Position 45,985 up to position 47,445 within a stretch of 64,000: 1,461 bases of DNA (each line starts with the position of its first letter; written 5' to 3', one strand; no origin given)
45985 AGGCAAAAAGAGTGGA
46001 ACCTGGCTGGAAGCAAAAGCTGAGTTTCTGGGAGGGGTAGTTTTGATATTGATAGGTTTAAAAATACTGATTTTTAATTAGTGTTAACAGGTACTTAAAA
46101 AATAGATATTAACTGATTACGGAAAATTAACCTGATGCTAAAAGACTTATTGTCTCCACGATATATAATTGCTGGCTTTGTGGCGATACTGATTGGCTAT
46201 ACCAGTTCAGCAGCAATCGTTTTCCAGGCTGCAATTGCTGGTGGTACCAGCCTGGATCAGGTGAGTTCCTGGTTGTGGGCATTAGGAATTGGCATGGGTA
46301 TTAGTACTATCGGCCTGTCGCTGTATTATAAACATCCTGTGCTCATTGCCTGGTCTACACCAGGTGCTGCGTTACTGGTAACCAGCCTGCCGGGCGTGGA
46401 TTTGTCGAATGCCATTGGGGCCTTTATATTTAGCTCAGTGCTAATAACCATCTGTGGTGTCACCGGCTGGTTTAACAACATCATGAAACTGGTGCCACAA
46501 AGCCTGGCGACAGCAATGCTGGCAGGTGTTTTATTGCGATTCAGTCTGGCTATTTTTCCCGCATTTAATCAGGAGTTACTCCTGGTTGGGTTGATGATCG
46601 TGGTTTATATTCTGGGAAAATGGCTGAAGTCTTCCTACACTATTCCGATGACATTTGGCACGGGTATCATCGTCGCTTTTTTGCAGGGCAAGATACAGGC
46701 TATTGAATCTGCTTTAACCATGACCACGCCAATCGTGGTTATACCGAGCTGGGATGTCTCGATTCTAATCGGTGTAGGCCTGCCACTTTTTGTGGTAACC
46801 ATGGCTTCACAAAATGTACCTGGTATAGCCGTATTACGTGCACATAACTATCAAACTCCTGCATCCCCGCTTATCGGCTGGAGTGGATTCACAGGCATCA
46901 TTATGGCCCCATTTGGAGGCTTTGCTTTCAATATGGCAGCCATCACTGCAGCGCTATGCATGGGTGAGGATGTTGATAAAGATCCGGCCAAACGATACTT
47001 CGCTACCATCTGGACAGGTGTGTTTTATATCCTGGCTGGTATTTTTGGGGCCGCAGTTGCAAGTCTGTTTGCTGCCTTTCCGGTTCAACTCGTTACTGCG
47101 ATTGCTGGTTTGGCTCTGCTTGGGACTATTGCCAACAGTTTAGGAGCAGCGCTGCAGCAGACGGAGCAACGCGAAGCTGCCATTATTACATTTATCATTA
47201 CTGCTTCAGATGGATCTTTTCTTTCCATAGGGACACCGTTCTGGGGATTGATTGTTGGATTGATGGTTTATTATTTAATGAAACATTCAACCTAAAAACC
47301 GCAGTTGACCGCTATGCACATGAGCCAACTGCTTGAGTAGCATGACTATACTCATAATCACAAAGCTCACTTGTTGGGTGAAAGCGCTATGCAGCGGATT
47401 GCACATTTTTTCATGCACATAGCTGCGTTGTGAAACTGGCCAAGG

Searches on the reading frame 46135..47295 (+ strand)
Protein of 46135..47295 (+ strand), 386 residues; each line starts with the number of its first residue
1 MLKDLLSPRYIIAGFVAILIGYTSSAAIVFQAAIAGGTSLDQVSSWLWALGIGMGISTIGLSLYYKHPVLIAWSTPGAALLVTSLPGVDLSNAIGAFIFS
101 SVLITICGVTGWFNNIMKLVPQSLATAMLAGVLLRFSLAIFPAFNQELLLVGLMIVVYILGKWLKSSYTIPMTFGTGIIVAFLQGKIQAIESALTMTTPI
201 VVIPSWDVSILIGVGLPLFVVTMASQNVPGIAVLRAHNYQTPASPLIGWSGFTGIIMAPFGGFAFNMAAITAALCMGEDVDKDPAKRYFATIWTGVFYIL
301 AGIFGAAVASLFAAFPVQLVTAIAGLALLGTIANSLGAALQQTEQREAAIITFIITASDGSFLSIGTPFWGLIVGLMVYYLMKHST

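Call 44: find_encoding_contigs(protein=window:46135-47295:+, flank=10000, max_places=3)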
Protein window:46135-47295:+ (386 aa): 2 contigs read that carry it; 1 place shown.
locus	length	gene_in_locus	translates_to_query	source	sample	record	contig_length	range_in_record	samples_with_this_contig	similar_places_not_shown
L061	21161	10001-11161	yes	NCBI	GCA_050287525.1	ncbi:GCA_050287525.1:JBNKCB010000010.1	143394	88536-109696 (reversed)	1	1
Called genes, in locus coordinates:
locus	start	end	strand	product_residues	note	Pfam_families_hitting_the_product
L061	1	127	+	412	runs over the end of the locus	PF13379:NMT1_2, PF09084:NMT1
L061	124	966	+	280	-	PF00528:BPD_transp_1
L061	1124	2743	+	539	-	PF01590:GAF, PF13185:GAF_2, PF13492:GAF_3 (weak), PF00158:Sigma54_activat, PF14532:Sigma54_activ_2, PF07728:AAA_5 (weak), PF25601:AAA_lid_14, PF02954:HTH_8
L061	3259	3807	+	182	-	PF02566:OsmC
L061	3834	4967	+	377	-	PF02771:Acyl-CoA_dh_N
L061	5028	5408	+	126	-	PF03625:DUF302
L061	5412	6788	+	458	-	PF00301:Rubredoxin, PF01266:DAO (faint), PF02737:3HCDH_N (faint), PF05834:Lycopene_cycl (faint), PF07992:Pyr_redox_2, PF13738:Pyr_redox_3, PF00070:Pyr_redox, PF18113:Rbx_binding, +1 more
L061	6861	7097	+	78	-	PF16691:DUF5062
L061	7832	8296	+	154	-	PF13274:SocA_Panacea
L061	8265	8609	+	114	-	-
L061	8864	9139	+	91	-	-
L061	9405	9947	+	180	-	PF02659:Mntp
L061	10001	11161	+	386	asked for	PF03594:BenE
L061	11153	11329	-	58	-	-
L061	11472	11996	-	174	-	PF13279:4HBT_2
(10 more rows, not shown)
